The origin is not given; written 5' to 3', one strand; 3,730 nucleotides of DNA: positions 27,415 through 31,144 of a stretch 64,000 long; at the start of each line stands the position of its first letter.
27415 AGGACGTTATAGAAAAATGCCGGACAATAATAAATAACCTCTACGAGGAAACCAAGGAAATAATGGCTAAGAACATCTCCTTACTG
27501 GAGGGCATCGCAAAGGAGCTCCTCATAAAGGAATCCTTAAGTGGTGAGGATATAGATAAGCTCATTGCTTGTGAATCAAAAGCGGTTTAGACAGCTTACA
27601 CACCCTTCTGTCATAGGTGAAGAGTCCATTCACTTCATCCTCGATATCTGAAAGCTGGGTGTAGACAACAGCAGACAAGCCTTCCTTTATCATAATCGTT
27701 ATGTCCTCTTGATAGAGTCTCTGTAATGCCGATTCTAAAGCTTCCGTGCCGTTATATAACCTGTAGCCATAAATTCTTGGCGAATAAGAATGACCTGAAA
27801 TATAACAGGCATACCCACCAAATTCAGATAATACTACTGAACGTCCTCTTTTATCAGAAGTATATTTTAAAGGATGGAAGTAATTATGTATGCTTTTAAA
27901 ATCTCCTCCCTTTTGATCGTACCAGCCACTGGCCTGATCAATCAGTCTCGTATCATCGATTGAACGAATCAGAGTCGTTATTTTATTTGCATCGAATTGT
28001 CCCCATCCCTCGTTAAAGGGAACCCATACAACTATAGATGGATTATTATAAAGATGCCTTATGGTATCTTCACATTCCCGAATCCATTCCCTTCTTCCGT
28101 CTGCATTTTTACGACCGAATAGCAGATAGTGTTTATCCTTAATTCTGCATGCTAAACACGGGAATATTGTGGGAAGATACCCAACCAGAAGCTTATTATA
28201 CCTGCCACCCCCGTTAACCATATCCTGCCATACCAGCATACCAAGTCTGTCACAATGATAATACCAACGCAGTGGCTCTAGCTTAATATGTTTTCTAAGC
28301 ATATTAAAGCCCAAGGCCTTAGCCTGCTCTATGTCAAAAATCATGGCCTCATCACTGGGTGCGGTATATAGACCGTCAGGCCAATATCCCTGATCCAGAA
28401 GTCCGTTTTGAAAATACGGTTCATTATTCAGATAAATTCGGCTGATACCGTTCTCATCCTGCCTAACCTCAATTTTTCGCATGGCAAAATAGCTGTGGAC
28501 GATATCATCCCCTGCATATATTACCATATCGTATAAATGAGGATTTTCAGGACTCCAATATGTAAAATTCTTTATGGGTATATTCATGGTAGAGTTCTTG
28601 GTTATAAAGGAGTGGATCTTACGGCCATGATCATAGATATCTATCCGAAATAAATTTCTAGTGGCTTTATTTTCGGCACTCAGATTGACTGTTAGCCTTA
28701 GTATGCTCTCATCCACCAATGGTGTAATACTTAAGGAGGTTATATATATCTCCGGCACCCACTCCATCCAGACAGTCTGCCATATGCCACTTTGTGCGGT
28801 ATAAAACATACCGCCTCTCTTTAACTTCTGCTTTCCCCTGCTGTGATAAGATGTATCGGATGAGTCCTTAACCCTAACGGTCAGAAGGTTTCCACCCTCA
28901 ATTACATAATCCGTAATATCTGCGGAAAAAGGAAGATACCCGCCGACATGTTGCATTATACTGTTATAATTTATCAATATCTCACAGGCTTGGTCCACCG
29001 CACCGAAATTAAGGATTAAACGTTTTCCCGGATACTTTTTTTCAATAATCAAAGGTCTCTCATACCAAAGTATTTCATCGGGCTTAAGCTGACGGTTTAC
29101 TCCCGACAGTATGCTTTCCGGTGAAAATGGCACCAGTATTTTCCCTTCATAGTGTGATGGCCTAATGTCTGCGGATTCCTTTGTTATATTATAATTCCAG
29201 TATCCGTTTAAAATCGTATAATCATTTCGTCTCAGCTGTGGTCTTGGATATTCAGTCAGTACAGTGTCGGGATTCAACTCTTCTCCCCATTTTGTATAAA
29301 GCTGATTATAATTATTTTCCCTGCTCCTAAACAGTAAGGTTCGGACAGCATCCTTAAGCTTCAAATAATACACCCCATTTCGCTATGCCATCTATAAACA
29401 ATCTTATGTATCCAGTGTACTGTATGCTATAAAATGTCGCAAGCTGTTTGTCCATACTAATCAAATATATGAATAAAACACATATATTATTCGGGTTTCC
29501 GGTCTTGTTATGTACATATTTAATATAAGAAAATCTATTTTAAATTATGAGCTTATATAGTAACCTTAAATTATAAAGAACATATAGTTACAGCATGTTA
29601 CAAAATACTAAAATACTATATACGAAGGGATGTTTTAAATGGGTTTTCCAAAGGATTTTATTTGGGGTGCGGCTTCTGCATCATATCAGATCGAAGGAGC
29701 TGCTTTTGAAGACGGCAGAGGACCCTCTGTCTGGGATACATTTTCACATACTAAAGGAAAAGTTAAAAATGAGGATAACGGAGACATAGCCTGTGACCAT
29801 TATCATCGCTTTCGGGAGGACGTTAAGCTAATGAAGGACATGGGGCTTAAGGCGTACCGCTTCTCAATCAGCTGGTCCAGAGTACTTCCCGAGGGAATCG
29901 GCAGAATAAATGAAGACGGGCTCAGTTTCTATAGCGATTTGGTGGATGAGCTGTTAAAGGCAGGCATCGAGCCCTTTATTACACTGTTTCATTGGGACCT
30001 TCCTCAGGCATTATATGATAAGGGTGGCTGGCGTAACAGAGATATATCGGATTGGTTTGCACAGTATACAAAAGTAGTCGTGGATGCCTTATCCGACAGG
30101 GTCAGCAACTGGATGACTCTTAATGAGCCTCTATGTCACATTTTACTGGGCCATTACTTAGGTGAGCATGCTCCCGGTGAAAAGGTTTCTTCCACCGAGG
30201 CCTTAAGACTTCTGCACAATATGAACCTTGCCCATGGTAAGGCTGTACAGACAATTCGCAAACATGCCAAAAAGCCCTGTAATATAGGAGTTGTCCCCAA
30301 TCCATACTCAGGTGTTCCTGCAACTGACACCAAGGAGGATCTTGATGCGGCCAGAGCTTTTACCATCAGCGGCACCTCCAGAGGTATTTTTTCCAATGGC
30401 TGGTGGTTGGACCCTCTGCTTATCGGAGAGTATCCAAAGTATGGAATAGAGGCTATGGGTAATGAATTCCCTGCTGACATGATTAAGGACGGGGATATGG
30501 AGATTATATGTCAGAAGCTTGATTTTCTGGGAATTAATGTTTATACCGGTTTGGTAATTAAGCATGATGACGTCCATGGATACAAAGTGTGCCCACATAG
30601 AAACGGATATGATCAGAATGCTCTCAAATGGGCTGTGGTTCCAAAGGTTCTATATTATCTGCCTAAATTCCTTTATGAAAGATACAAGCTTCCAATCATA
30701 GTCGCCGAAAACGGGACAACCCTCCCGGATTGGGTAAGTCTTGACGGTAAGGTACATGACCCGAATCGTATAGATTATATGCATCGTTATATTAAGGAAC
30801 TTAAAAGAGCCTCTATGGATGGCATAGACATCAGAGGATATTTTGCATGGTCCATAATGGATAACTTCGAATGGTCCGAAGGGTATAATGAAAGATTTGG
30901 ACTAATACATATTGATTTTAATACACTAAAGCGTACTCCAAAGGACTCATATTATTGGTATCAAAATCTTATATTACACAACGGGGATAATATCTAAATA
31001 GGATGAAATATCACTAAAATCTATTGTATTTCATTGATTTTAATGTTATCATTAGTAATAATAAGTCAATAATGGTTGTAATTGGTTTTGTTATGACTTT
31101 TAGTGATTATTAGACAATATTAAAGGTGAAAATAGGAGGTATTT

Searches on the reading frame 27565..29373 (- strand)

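Call 86: search_protein_families(library=pfam, proteins=[window:27565-29373:-], max_evalue=0.00001)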
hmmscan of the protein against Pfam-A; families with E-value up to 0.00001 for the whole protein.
window:27565-29373:- (603 aa): 4 families
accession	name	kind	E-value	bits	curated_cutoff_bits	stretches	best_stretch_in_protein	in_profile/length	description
PF02837.24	Glyco_hydro_2_N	-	3.8e-16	59.9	28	1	100-203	65-165/169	Glycosyl hydrolases family 2, sugar binding domain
PF02836.23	Glyco_hydro_2_C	-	8e-07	28.9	21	1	341-482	35-162/302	Glycosyl hydrolases family 2, TIM barrel domain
PF00703.27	Glyco_hydro_2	-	7.1e-06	27.2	23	0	210-294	2-101/109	Glycosyl hydrolases family 2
PF22666.2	Glyco_hydro_2_N2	-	8.6e-06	26.3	27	0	102-176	50-125/167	Glycosyl hydrolase 2 galactose-binding domain-like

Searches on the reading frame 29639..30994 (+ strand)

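Call 86: search_protein_families(library=pfam, proteins=[window:29639-30994:+], max_evalue=0.00001)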
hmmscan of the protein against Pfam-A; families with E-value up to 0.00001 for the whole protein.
window:29639-30994:+ (452 aa): 1 family
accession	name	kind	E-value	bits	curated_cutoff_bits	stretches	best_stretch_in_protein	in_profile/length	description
PF00232.24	Glyco_hydro_1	-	9.6e-159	529.1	22.6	1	3-449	5-452/453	Glycosyl hydrolase family 1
